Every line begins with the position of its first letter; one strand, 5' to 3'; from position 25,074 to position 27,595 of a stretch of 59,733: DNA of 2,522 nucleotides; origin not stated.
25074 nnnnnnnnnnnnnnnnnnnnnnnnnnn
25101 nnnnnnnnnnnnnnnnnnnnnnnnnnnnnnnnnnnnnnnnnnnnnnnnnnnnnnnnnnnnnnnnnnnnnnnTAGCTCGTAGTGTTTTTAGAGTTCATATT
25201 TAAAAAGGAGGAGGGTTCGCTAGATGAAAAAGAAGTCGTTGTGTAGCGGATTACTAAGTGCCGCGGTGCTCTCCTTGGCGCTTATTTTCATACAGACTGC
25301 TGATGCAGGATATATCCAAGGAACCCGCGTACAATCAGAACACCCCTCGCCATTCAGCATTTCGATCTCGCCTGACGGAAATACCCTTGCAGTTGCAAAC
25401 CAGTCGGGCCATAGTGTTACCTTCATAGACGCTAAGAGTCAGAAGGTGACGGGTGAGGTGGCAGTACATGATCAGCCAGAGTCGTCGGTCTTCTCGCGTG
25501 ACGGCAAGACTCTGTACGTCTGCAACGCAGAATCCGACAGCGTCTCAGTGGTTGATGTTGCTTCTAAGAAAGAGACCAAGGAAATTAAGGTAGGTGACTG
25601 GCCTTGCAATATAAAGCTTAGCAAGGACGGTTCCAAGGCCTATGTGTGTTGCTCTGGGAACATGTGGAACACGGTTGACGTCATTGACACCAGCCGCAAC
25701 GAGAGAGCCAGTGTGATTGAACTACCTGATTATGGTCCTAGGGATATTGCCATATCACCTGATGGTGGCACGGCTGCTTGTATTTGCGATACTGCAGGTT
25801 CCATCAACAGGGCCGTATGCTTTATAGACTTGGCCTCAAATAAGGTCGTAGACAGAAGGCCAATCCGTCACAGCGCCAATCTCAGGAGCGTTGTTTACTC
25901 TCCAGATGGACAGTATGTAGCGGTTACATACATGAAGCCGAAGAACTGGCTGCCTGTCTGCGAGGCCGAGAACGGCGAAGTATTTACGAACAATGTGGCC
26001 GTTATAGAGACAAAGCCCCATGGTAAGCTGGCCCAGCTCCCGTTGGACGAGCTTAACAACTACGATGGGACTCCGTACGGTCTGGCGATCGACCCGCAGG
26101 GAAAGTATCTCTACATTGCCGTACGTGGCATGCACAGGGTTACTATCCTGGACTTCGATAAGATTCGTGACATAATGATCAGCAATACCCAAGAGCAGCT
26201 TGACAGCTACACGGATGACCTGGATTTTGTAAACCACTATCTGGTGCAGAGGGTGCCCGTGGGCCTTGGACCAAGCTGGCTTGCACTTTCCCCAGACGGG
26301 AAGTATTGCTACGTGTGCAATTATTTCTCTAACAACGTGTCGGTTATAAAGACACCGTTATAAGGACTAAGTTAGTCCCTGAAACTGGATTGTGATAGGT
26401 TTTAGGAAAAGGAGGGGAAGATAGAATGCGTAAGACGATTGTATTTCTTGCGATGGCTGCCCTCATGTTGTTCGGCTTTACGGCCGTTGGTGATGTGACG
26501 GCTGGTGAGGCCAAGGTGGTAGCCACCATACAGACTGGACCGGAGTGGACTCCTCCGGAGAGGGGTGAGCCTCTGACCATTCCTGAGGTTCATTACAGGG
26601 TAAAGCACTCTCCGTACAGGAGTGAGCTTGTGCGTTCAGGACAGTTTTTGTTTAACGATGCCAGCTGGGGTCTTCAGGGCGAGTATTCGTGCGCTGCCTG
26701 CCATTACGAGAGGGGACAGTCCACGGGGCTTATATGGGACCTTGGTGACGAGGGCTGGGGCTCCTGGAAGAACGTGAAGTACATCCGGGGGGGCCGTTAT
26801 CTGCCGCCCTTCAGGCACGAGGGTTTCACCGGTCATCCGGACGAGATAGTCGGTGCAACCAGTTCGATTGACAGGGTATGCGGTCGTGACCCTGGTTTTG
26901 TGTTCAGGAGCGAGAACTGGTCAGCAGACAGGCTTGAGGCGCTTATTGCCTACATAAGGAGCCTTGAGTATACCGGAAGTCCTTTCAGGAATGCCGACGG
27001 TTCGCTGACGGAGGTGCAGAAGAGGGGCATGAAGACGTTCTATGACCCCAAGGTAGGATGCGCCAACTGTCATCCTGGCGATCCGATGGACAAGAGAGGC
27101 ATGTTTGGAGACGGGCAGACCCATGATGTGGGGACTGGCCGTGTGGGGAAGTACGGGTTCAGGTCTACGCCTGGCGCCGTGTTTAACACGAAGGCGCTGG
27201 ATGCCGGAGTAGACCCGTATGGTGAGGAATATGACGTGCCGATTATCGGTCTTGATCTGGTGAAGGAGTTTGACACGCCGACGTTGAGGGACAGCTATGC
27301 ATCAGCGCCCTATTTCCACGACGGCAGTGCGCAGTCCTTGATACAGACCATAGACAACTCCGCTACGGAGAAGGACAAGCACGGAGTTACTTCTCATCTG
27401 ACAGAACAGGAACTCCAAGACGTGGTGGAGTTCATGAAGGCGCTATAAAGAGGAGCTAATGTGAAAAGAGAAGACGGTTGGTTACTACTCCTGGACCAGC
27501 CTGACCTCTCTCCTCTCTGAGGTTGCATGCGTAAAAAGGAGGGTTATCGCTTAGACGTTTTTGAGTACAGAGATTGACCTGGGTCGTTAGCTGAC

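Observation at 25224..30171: Complete hydrazine synthase operon hzsC-hzsB-hzsA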

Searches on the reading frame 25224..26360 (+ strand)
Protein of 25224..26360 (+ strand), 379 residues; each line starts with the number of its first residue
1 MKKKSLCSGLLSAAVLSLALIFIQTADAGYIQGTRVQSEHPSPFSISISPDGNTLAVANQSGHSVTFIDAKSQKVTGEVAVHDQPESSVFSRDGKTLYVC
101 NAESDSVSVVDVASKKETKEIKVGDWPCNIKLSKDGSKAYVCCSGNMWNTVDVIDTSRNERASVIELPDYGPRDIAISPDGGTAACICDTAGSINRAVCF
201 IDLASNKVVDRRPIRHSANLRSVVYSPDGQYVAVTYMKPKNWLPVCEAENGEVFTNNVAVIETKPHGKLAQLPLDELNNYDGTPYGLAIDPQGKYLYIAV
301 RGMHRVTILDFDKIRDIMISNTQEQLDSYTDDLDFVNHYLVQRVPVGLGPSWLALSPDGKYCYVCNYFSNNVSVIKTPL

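Call 5: search_solved_structures(query=window:25224-26360:+, show_alignments=1)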
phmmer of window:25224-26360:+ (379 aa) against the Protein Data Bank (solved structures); distinct sequences matched with E-value up to 0.001: 18.
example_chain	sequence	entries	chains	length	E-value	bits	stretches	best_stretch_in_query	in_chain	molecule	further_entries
5c2v_B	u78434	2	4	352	9.9e-161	537.9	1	29-378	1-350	HYDRAZINE SYNTHASE BETA SUBUNIT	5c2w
1l0q_A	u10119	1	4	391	1.1e-35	126.4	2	41-160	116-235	Surface layer protein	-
2ymu_A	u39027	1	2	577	2.1e-13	53.1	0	173-234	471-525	WD-40 REPEAT PROTEIN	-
3vgz_A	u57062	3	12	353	1.8e-08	36.9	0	40-102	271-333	Uncharacterized protein YncE | PQQ-dependent catabolism-associated beta-propeller protein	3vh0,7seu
3bws_A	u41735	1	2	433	1.5e-07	33.8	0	95-146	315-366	protein Lp49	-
5yzv_A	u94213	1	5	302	2.7e-07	33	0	43-188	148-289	Probable serine/threonine-protein kinase PkwA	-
7bie_A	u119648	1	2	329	3.7e-07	32.6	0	176-234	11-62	nvWRAP-T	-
7bif_A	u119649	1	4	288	1.4e-06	30.7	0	175-233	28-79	v22WRAP-T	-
7big_A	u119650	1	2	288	1.7e-06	30.4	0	175-233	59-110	v13WRAP-T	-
3u4y_A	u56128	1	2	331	4.9e-06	28.9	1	38-103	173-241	uncharacterized protein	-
6igb_A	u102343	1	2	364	7.8e-06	28.2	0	177-233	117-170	Periplasmic gluconolactonase, PpgL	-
7bid_A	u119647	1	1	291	1.7e-05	27.1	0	175-233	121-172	v31WRAP-T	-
5afu_3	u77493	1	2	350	8.2e-05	24.8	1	88-248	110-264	DYNEIN TAIL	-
3scy_A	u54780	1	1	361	0.00013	24.2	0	343-372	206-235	Hypothetical bacterial 6-phosphogluconolactonase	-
3fgb_A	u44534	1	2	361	0.00017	23.8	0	341-372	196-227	uncharacterized protein Q89ZH8_BACTN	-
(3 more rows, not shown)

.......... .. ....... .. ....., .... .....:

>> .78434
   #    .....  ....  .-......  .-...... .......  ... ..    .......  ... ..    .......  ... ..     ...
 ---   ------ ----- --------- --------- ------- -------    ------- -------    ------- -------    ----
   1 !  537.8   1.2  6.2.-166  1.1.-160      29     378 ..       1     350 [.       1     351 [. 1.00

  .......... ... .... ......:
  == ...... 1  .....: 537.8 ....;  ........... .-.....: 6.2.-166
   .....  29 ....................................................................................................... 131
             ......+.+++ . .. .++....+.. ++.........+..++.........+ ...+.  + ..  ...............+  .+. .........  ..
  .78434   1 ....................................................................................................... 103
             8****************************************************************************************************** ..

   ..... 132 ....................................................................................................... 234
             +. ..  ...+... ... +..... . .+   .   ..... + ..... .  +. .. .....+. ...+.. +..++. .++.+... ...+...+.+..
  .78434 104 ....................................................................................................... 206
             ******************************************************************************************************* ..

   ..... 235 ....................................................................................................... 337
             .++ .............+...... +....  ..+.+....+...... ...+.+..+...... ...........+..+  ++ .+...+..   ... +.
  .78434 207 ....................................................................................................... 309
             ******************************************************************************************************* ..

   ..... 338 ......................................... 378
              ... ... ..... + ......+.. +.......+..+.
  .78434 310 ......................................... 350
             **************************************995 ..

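Call 20: search_protein_families(library=pfam, proteins=[window:25224-26360:+], max_evalue=0.001)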
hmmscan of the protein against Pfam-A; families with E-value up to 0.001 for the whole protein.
window:25224-26360:+ (379 aa): 16 families
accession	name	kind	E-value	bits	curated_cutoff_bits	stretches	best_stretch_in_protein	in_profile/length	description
PF25174.1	Beta-prop_THOC3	-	3e-19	69.5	305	2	38-185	86-229/272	THOC3 beta-propeller domain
PF10282.15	Lactonase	-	3.2e-16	59.9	21.7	0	161-313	182-322/344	Lactonase, 7-bladed beta-propeller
PF02239.22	Cytochrom_D1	-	1.8e-12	46.9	25.5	1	53-156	5-106/368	Cytochrome D1 heme domain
PF23414.1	Beta-prop_EML_2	-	1e-09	38.6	90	0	58-150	15-107/266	Echinoderm microtubule-associated protein second beta-propeller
PF21783.3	YNCE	-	2.5e-09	37.4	27.1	1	93-212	208-322/339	YNCE-like beta-propeller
PF24807.1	WD40_CDC20-Fz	-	2.1e-08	34.2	200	1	31-252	41-256/292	CDC20/Fizzy WD40 domain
PF24814.1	WD40_Prp19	-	6e-08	32.5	320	1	39-159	134-250/281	Prp19 WD40 domain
PF07676.18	PD40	-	2.8e-07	30.7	20.9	0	211-236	2-27/38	WD40-like Beta Propeller Repeat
PF04053.20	B-prop_COPA_B_2nd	-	4e-07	30.2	57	0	38-125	28-107/248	COPA/B second beta-propeller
PF23749.1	DUF7165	-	5.2e-07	29.2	26.7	1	90-235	27-166/442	Domain of unknown function (DUF7165)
PF24817.1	WD40_WDHD1_1st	-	6.9e-07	29.2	109.9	1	89-235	12-146/291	WDHD1 first WD40 domain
PF12894.13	ANAPC4_WD40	-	2.9e-06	27.9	22.9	0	46-84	44-81/91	Anaphase-promoting complex subunit 4 WD40 domain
PF00400.38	WD40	-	1.6e-05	25.7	27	0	216-234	10-28/39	WD domain, G-beta repeat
PF23393.2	Beta-prop_WDR90_POC16_2nd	-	2.5e-05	24.1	60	0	34-73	121-160/291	WDR90/POC16, second beta-propeller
PF18975.6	DUF5711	-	0.00025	20.8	26.3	0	50-141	63-156/344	Family of unknown function (DUF5711)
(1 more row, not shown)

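Call 21: search_protein_families(library=ncbifam, proteins=[window:25224-26360:+], max_evalue=0.001)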
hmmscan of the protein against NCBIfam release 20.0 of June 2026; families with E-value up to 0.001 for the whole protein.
window:25224-26360:+ (379 aa): 14 families
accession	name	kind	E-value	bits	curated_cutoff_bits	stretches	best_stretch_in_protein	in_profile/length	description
NF052340.1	hydrazine_beta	equivalog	2.7e-218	724.4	560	1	9-379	1-371/372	hydrazine synthase subunit beta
NF052342.1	hydrazine_BC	exception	9.8e-174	579.3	1250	1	1-377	1-375/690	hydrazine synthase subunit beta-gamma fusion subunit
TIGR03866.1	PQQ_ABC_repeats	subfamily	2.2e-29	102.5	287.3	1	53-234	11-183/310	PQQ-dependent catabolism-associated beta-propeller protein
TIGR02276.1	beta_rpt_yvtn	repeat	8.3e-29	99.3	27.85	3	93-130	2-39/42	beta-propeller repeat protein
NF052460.1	L-NosZ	equivalog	6.7e-21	74.3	700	1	42-273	85-310/480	clade III lactonase-type nitrous-oxide reductase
NF052280.1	7_blade_YncE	equivalog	6.4e-14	51.5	400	1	20-142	194-316/338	7-bladed beta-propeller protein YncE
NF048007.1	MmpL3Stblzr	equivalog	1.3e-12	47.6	600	1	45-167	53-174/366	MmpL3/TtfA transport complex stabilizer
TIGR03907.1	QH_beta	equivalog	1.1e-11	44.5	223.2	1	64-122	12-72/338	quinohemoprotein amine dehydrogenase subunit beta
NF050136.1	PGL_lacton_Staph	exception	1.9e-09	37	500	0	324-376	165-217/341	6-phosphogluconolactonase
NF038117.1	choice_anch_I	subfamily_domain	1.5e-06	27.3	300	1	44-167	98-215/458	choice-of-anchor I family protein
NF008258.1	PRK11028.1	equivalog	1.6e-06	27.5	370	0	28-124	68-168/330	6-phosphogluconolactonase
TIGR04244.1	nitrous_NosZ_RR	equivalog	7.7e-05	21.4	625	0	105-158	292-346/627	TAT-dependent nitrous-oxide reductase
NF038015.2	AztD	exception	0.00023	20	400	0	93-130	314-351/356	zinc metallochaperone AztD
TIGR04246.1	nitrous_NosZ_Gp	equivalog_domain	0.00032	19.1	625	0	282-372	272-360/578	Sec-dependent nitrous-oxide reductase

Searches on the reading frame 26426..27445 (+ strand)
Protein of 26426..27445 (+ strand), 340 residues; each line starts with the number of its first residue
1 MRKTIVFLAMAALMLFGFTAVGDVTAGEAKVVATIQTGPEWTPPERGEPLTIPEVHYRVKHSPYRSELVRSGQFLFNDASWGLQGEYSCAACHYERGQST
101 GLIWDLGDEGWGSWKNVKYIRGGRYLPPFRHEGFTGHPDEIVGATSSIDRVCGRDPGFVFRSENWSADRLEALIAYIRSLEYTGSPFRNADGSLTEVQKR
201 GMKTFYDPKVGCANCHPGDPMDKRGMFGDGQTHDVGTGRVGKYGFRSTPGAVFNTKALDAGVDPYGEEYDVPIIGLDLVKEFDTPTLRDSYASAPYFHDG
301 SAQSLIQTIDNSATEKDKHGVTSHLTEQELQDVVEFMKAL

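Call 4: search_solved_structures(query=window:26426-27445:+, show_alignments=1)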
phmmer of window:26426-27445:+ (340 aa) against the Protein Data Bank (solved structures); distinct sequences matched with E-value up to 0.001: 8.
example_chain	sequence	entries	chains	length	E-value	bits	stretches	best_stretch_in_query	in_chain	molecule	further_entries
5c2v_C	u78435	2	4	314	5.5e-174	581.6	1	27-340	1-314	HYDRAZINE SYNTHASE GAMMA SUBUNIT | Hypothetical (Di heme) protein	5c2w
6e1c_A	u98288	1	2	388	1e-07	34.7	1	186-311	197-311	Di-heme enzyme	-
3o5c_A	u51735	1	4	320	3.1e-06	29.8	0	281-339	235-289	Cytochrome c551 peroxidase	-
1iqc_A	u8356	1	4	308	4.8e-06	29.2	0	282-338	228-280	di-heme peroxidase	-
2c1u_A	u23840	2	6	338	3.1e-05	26.6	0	189-338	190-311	DI-HAEM CYTOCHROME C PEROXIDASE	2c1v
1zzh_A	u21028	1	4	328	7.9e-05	25.2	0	188-234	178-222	cytochrome c peroxidase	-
9qdt_A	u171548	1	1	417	9.3e-05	25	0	172-236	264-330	Probable cytochrome c peroxidase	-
1eb7_A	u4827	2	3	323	0.00067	22.1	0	172-227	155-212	CYTOCHROME C551 PEROXIDASE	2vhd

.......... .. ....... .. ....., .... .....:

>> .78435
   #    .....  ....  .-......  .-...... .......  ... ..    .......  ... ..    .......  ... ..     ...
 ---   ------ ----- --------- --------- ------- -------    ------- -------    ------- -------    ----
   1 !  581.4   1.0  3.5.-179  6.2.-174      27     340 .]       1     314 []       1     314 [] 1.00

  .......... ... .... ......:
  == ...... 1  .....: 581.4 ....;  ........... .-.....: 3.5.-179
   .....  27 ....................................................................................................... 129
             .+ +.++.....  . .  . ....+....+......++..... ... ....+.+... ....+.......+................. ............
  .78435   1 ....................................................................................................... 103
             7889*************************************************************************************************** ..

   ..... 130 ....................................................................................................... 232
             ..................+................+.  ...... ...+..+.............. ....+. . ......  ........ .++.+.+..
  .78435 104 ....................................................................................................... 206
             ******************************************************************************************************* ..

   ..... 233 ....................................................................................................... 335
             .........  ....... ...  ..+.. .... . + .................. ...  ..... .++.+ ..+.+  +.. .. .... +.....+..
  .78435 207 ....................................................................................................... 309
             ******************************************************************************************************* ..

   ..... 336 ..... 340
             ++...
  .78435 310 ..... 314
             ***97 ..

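Call 20: search_protein_families(library=pfam, proteins=[window:26426-27445:+], max_evalue=0.001)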
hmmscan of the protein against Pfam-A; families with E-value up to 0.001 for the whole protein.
window:26426-27445:+ (340 aa): 3 families
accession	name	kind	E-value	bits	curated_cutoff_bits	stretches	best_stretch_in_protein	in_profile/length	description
PF03150.19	CCP_MauG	-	3.2e-09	38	25.6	0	208-335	20-104/149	Di-haem cytochrome c peroxidase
PF00034.26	Cytochrom_C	-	1.9e-07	32.8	21.3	0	211-339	11-88/90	Cytochrome c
PF13442.11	Cytochrome_CBB3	-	1.5e-05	25.6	27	0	88-133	13-55/68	Cytochrome C oxidase, cbb3-type, subunit III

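Call 21: search_protein_families(library=ncbifam, proteins=[window:26426-27445:+], max_evalue=0.001)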
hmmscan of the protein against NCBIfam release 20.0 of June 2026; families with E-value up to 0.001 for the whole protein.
window:26426-27445:+ (340 aa): 5 families
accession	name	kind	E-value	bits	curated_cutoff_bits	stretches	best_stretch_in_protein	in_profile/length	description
NF052341.1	hydrazine_gamma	equivalog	1.7e-211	701.3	625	1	2-340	1-339/339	hydrazine synthase subunit gamma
NF052342.1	hydrazine_BC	exception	3e-191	637.1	1250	1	26-340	376-690/690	hydrazine synthase subunit beta-gamma fusion subunit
TIGR04039.1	MXAN_0977_Heme2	hypoth_equivalog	2.7e-16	59.6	362.85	1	171-313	140-276/336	MbnH family di-heme enzyme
TIGR03791.1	TTQ_mauG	equivalog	5.2e-11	42.3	443.85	1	253-340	186-278/291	tryptophan tryptophylquinone biosynthesis enzyme MauG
TIGR03981.2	SAM_quin_mod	hypoth_equivalog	5.5e-10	38.7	340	0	59-104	38-84/411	His-Xaa-Ser system-associated MauG-like protein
